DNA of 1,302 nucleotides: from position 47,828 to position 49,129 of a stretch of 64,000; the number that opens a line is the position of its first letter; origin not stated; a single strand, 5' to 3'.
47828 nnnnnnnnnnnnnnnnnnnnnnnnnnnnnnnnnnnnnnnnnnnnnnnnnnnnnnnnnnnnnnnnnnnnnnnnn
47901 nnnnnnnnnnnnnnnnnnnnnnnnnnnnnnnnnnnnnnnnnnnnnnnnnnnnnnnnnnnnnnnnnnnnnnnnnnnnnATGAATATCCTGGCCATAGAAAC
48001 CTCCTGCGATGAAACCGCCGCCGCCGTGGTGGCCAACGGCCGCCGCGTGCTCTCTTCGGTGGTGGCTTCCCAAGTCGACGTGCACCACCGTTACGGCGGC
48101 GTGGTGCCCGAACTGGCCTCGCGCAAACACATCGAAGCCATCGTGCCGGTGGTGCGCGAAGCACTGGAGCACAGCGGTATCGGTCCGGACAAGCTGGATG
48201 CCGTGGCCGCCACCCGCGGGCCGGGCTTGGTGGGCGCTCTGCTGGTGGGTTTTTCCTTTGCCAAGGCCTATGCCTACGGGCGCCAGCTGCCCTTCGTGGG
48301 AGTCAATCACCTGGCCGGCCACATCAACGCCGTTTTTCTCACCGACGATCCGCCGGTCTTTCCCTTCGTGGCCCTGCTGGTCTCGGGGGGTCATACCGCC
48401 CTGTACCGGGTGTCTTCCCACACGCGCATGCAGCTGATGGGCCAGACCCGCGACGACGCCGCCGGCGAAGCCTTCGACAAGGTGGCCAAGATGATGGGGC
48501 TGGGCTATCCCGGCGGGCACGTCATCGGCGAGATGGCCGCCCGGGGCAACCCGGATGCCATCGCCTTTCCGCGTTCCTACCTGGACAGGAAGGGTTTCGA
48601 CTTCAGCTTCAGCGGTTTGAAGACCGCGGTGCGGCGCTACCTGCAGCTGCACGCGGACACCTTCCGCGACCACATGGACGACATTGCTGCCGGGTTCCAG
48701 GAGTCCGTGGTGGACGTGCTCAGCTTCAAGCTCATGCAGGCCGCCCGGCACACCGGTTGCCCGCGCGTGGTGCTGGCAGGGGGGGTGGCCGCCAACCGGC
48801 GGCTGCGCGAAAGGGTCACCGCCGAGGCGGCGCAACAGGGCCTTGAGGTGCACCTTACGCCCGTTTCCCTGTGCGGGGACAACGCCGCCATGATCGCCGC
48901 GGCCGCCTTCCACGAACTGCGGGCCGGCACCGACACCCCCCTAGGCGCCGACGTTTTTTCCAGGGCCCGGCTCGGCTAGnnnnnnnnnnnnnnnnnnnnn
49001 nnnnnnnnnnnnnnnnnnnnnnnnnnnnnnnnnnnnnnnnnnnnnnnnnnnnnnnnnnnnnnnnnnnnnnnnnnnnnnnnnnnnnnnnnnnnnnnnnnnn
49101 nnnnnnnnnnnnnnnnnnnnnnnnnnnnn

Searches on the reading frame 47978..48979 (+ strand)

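Call 15: search_protein_families(library=pfam, proteins=[window:47978-48979:+], max_evalue=0.00001)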
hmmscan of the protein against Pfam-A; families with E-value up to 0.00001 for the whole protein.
window:47978-48979:+ (333 aa): 2 families
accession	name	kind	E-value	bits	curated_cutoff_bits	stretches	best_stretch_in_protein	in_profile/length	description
PF00814.31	TsaD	-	1.1e-92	310.9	24.8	1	24-307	2-263/264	tRNA N6-adenosine threonylcarbamoyltransferase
PF22521.2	HypF_C_2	-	2e-09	38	27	1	217-302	148-235/241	Carbamoyltransferase, Kae1-like Domain, second subdomain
